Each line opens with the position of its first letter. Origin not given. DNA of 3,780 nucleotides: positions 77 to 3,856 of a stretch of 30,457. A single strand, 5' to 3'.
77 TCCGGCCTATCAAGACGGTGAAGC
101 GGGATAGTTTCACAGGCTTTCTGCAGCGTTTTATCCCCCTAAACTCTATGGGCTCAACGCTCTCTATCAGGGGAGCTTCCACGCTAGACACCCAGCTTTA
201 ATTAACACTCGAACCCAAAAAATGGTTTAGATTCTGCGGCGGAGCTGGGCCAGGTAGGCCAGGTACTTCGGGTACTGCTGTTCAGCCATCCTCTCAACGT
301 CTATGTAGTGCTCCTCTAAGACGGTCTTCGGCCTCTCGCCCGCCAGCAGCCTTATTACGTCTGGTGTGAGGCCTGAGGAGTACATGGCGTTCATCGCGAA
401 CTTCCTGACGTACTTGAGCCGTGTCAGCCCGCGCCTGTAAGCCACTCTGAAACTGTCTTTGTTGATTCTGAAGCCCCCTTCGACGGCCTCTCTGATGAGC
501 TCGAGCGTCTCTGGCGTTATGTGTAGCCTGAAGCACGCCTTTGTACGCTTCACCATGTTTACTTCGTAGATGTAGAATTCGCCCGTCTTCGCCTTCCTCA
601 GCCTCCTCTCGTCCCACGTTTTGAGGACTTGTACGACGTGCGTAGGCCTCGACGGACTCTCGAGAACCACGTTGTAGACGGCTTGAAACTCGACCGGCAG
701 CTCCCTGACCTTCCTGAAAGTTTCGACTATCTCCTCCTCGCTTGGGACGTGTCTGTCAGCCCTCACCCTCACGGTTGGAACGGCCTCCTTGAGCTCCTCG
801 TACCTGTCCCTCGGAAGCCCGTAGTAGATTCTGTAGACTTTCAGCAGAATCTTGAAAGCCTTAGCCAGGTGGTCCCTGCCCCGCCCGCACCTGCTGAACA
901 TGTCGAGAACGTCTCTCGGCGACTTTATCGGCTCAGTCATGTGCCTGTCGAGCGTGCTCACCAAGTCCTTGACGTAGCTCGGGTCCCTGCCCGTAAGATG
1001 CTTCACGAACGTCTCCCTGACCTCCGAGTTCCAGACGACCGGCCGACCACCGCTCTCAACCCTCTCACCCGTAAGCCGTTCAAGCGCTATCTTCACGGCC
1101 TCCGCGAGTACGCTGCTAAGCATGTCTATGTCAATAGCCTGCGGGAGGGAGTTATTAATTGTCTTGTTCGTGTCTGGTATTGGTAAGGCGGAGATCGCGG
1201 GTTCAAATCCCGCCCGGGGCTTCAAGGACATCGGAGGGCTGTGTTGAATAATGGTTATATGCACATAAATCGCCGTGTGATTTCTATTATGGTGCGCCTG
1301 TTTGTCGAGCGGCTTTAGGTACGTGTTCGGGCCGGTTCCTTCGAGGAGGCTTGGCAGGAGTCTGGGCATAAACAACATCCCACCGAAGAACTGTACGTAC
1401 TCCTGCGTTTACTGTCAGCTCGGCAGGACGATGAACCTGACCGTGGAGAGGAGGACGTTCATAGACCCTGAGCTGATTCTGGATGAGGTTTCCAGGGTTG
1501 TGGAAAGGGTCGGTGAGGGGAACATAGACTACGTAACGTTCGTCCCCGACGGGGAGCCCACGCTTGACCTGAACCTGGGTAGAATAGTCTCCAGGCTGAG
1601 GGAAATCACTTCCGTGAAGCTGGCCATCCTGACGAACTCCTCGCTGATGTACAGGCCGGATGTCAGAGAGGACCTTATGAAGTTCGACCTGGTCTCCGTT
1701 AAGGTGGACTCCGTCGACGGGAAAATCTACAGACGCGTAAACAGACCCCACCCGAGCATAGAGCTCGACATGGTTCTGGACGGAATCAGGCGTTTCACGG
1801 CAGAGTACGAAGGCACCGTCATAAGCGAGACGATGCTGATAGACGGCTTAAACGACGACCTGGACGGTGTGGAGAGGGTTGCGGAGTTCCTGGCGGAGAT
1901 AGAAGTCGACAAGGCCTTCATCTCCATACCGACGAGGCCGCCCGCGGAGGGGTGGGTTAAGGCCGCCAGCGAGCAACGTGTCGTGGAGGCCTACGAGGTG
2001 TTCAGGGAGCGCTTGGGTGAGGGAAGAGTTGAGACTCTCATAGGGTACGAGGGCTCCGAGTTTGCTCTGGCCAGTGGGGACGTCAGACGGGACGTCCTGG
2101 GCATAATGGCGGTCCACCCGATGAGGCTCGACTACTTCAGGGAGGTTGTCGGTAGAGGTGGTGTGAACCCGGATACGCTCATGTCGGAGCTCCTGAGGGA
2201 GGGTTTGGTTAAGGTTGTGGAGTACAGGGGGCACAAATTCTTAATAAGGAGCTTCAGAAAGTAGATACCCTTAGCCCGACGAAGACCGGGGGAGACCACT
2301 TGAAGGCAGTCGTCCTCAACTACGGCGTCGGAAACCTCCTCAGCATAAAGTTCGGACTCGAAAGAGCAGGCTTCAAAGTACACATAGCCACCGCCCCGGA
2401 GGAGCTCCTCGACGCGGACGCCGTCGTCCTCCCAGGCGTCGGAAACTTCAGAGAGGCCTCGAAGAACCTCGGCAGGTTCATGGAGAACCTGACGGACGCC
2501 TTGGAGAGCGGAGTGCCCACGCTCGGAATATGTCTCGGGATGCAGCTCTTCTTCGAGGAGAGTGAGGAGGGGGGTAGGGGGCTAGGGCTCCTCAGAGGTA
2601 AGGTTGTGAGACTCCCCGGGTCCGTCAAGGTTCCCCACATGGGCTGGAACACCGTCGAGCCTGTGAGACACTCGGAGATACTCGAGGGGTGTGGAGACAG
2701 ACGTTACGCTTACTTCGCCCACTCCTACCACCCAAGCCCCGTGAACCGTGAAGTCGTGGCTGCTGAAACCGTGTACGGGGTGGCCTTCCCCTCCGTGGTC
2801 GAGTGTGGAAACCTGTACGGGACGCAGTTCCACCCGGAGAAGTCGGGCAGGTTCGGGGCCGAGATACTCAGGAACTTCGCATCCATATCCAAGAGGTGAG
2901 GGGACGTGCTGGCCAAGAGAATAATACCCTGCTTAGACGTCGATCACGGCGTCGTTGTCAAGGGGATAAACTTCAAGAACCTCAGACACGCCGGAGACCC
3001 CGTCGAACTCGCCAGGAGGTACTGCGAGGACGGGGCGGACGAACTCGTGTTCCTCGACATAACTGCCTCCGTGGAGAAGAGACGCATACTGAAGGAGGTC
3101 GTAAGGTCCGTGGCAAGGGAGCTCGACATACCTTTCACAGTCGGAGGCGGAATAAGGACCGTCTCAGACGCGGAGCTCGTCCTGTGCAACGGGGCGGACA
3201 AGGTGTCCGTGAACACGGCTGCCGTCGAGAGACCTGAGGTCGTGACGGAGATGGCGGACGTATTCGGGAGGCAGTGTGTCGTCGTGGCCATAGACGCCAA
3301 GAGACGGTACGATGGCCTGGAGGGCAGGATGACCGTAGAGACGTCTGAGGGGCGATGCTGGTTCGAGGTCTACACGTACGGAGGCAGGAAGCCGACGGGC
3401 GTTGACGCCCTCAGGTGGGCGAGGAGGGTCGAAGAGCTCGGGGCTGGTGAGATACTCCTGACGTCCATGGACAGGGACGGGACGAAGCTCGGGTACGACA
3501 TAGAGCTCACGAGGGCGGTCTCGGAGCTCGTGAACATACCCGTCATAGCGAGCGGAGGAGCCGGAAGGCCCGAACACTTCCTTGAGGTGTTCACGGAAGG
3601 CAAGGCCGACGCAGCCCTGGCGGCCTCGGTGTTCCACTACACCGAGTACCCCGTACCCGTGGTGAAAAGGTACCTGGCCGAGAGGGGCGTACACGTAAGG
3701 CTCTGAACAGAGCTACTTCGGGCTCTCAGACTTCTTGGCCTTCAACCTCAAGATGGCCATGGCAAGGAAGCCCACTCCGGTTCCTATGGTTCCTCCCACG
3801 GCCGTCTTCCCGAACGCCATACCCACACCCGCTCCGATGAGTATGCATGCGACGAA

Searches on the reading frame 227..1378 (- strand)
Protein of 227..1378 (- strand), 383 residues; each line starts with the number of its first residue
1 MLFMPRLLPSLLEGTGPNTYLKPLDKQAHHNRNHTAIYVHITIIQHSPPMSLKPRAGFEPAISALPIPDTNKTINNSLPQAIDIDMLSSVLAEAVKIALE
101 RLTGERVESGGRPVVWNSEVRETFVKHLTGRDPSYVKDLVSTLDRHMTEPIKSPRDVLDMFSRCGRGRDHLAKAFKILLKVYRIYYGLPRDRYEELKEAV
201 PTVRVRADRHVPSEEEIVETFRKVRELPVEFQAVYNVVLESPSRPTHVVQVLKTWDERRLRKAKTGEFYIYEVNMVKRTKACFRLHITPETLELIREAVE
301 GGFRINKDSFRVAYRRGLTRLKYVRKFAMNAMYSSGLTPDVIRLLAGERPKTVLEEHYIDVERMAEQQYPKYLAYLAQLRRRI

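Call 56: search_protein_families(library=pfam, proteins=[window:227-1378:-], max_evalue=0.00001)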
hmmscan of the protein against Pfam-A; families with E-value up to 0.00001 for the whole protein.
window:227-1378:- (383 aa): 1 family
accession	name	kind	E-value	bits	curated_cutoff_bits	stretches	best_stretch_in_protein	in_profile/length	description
PF16795.10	Phage_integr_3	-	1.2e-21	77.8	27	1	211-373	3-159/161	Archaeal phage integrase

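Call 82: search_protein_families(library=ncbifam, proteins=[window:227-1378:-], max_evalue=0.01)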
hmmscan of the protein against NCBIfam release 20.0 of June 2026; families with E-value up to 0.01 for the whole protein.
window:227-1378:- (383 aa): 0 families

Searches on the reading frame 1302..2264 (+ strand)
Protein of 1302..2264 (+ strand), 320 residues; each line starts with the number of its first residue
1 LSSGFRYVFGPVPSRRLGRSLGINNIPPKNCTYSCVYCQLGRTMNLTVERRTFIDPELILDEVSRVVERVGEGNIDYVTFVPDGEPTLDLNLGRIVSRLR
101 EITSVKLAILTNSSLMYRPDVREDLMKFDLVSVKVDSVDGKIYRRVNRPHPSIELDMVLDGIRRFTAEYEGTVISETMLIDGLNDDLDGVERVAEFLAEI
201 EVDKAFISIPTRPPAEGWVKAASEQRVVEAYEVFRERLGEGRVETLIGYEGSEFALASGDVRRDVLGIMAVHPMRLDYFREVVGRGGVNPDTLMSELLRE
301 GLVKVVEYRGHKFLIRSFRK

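Call 56: search_protein_families(library=pfam, proteins=[window:1302-2264:+], max_evalue=0.00001)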
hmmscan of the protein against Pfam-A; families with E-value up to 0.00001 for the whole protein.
window:1302-2264:+ (320 aa): 1 family
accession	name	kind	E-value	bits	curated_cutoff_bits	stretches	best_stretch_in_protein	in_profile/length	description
PF04055.27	Radical_SAM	-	5.6e-17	62.8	29.5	1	28-186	4-157/166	Radical SAM superfamily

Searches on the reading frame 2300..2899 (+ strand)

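Call 56: search_protein_families(library=pfam, proteins=[window:2300-2899:+], max_evalue=0.00001)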
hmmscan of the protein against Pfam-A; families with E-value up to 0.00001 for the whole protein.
window:2300-2899:+ (199 aa): 2 families
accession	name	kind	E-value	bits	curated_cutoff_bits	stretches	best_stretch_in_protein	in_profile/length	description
PF00117.34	GATase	-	5.4e-21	75.6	22.8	1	5-193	2-186/190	Glutamine amidotransferase class-I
PF07685.20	GATase_3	-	3.8e-06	27.1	27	1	25-101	25-114/196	CobB/CobQ-like glutamine amidotransferase domain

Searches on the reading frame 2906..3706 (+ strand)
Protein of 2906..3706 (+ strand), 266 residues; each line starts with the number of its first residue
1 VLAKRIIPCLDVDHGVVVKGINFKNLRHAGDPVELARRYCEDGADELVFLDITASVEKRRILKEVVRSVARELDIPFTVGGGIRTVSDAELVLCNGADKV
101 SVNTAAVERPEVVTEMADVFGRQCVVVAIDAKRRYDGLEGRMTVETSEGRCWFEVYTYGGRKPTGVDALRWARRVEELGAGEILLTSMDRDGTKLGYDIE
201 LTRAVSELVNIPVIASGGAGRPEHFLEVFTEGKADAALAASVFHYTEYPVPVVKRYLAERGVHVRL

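Call 56: search_protein_families(library=pfam, proteins=[window:2906-3706:+], max_evalue=0.00001)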
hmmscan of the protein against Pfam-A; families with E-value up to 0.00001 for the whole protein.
window:2906-3706:+ (266 aa): 3 families
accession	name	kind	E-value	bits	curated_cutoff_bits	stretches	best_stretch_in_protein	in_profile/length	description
PF00977.27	His_biosynth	-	6.1e-84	281.5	23.6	1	5-248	1-227/228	Histidine biosynthesis protein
PF05690.20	ThiG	-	7.1e-09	35.8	23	0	25-121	126-221/247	Thiazole biosynthesis protein ThiG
PF03060.21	NMO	-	4.7e-07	30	28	0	172-252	149-235/331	Nitronate monooxygenase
